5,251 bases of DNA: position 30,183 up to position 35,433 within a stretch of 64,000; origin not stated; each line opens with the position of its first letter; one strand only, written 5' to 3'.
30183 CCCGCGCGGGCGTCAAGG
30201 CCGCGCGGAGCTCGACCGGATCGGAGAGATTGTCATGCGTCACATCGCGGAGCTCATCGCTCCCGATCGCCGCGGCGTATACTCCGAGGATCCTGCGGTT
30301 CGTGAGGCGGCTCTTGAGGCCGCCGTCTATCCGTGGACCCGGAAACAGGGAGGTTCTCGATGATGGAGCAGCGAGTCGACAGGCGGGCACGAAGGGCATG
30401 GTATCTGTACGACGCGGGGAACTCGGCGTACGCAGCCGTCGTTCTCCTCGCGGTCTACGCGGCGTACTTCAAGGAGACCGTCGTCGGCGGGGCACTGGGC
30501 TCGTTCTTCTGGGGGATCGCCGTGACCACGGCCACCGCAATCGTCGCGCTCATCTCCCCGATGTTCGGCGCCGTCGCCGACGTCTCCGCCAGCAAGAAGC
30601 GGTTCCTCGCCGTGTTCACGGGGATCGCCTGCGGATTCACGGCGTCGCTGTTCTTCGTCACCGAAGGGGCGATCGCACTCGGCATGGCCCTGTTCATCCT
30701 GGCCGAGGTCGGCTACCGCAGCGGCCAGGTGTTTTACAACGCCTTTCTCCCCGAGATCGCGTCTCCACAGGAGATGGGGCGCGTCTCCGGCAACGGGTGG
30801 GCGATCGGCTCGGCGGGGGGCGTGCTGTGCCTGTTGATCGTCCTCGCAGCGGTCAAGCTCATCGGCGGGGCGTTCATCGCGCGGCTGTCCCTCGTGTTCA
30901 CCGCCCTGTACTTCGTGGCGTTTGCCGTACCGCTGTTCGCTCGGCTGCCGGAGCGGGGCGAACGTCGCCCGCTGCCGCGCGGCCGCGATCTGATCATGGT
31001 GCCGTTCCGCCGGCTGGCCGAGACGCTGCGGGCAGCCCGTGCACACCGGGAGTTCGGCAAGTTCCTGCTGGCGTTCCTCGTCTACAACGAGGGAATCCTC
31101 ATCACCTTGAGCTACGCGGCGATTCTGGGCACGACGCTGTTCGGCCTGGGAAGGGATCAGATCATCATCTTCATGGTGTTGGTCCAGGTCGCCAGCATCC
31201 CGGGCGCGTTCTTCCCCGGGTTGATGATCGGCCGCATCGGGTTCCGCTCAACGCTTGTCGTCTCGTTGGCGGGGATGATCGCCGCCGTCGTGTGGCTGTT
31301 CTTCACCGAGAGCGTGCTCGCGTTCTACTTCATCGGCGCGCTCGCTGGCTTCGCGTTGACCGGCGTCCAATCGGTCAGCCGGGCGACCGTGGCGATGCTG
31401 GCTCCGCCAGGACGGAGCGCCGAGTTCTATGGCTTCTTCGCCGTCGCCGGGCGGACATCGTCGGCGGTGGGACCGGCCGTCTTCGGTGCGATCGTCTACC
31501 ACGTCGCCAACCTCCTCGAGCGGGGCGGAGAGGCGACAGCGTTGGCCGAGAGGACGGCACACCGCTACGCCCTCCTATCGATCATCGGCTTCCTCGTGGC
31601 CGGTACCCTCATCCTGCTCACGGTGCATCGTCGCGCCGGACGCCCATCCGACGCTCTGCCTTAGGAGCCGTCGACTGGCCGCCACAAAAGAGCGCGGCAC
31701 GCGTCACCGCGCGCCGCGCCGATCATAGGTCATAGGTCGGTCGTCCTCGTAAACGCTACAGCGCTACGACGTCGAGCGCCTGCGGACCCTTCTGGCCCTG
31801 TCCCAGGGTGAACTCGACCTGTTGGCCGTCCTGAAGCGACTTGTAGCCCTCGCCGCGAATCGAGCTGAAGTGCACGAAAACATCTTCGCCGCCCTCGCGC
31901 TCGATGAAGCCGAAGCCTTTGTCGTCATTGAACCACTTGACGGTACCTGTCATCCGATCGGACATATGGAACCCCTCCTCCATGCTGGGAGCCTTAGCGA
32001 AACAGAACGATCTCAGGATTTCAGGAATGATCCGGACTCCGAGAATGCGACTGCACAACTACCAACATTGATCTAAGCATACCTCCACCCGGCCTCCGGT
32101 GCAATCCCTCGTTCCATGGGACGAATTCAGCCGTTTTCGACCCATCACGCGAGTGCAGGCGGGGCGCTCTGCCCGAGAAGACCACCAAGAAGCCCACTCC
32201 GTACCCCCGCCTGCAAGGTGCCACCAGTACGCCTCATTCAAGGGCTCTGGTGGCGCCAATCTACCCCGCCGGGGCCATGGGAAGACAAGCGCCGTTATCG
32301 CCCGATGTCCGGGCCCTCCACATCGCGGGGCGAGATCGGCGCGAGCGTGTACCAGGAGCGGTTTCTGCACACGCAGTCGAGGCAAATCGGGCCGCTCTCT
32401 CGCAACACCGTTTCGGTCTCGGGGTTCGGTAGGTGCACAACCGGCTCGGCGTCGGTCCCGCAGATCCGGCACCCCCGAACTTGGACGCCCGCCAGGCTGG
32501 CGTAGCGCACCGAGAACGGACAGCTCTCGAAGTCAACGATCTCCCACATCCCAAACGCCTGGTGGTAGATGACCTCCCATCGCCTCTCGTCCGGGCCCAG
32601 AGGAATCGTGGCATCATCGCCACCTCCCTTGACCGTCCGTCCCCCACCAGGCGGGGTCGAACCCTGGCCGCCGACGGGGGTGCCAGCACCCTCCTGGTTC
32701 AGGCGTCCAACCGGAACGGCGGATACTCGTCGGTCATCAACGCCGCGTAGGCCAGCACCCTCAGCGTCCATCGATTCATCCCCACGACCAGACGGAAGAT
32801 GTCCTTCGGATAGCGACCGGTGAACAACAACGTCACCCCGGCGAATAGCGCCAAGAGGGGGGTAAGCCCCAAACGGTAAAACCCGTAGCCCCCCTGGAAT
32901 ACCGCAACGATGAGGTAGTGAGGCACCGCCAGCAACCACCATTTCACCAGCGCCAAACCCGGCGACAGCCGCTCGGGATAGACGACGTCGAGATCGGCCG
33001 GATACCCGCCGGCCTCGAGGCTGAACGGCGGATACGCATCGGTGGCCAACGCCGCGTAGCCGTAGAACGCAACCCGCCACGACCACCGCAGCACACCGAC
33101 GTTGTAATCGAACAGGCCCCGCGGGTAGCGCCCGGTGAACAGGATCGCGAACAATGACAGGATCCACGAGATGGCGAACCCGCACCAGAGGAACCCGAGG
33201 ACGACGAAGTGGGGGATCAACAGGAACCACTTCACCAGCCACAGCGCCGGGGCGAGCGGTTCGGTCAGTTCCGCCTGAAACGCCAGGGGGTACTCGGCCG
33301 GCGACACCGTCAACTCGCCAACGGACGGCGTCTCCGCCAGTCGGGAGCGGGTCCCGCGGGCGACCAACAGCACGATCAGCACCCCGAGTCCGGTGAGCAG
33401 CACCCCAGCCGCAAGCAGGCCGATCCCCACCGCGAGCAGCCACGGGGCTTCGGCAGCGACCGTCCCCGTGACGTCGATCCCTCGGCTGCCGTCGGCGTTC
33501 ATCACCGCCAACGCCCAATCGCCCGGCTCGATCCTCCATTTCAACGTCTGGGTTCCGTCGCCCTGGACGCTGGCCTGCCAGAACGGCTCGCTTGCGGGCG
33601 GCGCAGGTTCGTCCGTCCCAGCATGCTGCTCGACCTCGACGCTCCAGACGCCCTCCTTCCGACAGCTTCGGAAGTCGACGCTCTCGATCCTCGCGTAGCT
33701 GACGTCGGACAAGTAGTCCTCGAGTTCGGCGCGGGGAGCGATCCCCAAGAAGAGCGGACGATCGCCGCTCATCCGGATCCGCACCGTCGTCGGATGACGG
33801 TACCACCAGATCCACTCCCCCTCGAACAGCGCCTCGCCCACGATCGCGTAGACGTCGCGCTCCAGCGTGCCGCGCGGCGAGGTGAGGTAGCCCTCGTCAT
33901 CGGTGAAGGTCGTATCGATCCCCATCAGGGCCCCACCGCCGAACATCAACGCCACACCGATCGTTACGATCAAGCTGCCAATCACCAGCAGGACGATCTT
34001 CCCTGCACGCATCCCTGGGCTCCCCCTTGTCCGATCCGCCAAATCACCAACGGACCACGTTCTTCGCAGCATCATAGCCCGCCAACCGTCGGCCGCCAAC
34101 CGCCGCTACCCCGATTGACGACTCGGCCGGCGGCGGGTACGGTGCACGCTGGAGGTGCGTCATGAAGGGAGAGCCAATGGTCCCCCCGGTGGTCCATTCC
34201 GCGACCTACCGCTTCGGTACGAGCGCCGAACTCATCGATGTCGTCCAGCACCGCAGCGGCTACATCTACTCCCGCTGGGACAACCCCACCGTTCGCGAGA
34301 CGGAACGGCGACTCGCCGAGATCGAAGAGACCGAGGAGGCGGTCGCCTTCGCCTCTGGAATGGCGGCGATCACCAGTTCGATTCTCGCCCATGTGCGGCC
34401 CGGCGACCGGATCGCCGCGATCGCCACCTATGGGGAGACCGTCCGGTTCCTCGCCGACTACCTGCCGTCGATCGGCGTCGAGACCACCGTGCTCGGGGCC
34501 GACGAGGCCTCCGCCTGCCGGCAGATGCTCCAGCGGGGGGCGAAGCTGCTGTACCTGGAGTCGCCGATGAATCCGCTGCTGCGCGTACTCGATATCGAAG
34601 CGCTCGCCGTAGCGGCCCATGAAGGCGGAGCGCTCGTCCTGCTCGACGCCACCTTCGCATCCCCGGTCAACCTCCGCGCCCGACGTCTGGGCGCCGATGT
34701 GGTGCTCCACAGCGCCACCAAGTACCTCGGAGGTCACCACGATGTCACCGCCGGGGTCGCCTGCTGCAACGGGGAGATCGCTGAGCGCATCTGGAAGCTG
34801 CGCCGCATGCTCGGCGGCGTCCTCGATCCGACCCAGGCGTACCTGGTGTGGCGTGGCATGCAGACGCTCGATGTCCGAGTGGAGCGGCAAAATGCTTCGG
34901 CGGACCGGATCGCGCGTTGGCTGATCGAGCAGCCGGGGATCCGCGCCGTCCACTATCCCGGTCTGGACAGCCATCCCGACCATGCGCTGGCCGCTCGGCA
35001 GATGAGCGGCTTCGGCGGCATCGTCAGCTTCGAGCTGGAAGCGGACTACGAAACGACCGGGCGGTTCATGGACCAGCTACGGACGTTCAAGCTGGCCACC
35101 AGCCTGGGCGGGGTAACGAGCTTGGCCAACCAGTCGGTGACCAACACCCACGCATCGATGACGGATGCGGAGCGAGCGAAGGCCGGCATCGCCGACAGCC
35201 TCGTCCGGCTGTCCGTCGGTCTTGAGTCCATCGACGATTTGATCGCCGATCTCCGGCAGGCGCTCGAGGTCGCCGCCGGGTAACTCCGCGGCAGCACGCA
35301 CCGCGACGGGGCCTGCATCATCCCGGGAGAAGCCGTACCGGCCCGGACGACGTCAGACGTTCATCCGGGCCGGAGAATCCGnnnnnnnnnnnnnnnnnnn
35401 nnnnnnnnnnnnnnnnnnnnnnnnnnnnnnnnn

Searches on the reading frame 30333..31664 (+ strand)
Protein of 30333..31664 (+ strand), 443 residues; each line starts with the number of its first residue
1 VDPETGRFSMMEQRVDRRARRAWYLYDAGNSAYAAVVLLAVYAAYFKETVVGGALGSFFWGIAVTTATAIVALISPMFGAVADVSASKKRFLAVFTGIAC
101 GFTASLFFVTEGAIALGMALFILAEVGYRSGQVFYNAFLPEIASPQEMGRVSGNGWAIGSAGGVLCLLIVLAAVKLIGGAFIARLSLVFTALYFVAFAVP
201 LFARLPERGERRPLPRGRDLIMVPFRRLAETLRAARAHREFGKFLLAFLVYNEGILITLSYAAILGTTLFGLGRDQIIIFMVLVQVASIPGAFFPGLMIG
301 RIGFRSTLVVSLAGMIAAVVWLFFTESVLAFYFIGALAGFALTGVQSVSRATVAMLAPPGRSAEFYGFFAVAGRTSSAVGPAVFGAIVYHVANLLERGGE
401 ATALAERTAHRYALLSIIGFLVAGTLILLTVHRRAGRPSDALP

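Call 40: search_protein_families(library=pfam, proteins=[window:30333-31664:+], max_evalue=0.001)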
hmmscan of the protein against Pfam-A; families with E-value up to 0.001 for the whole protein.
window:30333-31664:+ (443 aa): 2 families
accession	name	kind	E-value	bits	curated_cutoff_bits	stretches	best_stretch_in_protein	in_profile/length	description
PF11700.14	ATG22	-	2.1e-49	169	24.1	1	67-391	80-448/482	Vacuole effluxer Atg22 like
PF07690.21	MFS_1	-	5.4e-17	62.2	33.4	2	56-381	30-347/347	Major Facilitator Superfamily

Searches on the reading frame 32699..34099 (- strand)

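Call 40: search_protein_families(library=pfam, proteins=[window:32699-34099:-], max_evalue=0.001)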
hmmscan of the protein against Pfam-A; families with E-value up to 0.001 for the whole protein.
window:32699-34099:- (466 aa): 1 family
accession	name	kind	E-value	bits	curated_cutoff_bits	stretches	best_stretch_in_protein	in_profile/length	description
PF14333.11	DUF4389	-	3.6e-16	59.3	25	2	288-359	5-74/76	Domain of unknown function (DUF4389)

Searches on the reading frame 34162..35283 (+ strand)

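Call 8: search_protein_families(library=pfam, proteins=[window:34162-35283:+], max_evalue=0.001)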
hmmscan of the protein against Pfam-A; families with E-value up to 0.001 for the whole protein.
window:34162-35283:+ (373 aa): 2 families
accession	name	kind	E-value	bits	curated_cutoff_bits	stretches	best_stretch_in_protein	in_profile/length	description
PF01053.26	Cys_Met_Meta_PP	-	6.6e-122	407.2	27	1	6-369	18-381/381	Cys/Met metabolism PLP-dependent enzyme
PF01212.27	Beta_elim_lyase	-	0.00058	19.7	27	0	40-85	30-75/288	Beta-eliminating lyase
